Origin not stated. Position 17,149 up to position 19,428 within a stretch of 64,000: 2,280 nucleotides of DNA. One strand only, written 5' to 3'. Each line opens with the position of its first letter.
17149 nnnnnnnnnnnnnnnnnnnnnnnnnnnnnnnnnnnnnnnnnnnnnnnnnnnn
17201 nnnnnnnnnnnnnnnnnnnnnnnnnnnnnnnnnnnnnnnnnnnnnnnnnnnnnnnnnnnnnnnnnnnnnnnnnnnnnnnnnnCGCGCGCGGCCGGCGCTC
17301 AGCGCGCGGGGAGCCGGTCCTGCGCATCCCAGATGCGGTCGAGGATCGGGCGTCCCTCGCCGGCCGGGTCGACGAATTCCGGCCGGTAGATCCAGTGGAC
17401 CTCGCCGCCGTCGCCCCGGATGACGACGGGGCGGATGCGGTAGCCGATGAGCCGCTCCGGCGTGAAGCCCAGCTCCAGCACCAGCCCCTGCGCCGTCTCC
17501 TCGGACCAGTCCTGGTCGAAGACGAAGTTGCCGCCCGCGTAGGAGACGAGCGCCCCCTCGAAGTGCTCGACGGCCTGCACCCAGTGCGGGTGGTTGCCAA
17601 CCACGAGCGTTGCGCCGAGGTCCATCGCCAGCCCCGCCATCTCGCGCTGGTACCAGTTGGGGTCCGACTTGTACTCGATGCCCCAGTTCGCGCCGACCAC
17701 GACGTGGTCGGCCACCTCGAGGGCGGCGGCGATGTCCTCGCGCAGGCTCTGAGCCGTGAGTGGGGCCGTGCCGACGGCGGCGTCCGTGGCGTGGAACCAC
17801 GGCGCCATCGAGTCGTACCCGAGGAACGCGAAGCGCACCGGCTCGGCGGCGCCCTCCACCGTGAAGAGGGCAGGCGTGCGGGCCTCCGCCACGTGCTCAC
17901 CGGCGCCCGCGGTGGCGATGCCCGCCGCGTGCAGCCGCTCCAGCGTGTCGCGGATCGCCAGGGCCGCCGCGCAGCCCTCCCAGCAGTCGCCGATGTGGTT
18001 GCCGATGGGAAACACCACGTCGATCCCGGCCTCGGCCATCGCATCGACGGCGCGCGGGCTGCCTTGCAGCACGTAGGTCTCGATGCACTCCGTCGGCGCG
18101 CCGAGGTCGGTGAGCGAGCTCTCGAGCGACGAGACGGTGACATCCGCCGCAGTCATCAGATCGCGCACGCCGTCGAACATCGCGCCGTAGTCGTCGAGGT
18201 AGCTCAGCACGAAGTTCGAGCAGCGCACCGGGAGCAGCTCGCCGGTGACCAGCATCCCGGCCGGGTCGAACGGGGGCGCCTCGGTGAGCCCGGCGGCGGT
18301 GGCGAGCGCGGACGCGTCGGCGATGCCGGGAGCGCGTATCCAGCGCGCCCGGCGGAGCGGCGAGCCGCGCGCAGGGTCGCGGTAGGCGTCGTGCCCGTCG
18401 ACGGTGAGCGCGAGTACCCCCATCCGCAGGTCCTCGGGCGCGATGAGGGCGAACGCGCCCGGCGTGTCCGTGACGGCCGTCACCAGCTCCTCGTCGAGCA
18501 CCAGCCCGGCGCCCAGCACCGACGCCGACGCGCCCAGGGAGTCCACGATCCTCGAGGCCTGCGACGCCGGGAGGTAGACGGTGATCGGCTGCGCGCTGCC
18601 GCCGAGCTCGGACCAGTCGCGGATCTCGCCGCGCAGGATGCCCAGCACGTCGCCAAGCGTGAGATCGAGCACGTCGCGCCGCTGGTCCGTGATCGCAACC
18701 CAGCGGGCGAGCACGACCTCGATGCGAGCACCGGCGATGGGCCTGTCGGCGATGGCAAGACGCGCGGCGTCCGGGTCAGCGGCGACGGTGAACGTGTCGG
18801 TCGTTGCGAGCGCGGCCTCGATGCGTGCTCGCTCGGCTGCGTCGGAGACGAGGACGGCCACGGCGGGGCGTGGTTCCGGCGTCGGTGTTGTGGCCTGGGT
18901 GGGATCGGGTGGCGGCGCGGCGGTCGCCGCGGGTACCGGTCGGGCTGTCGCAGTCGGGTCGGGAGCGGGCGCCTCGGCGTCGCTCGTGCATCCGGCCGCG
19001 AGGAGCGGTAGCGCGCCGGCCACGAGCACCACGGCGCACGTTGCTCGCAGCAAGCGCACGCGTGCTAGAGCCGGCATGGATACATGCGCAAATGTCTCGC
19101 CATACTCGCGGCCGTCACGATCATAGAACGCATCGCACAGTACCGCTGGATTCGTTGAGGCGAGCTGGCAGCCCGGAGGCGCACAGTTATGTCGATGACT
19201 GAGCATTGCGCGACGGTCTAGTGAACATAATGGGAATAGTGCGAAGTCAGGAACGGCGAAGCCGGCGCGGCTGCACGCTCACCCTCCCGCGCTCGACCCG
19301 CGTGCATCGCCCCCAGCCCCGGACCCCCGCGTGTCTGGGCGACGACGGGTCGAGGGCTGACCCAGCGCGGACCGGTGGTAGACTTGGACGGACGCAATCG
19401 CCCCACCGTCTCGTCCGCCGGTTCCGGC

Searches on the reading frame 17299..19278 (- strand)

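Call 70: search_protein_families(library=pfam, proteins=[window:17299-19278:-], max_evalue=0.0001)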
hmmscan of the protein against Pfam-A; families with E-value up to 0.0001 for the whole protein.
window:17299-19278:- (659 aa): 2 families
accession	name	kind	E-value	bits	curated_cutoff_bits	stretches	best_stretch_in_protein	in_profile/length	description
PF09587.15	PGA_cap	-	2.9e-43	148.6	27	1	362-589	23-255/255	Bacterial capsule synthesis protein PGA_cap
PF12849.12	PBP_like_2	-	9.3e-05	22.8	27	0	172-245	59-152/267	PBP superfamily domain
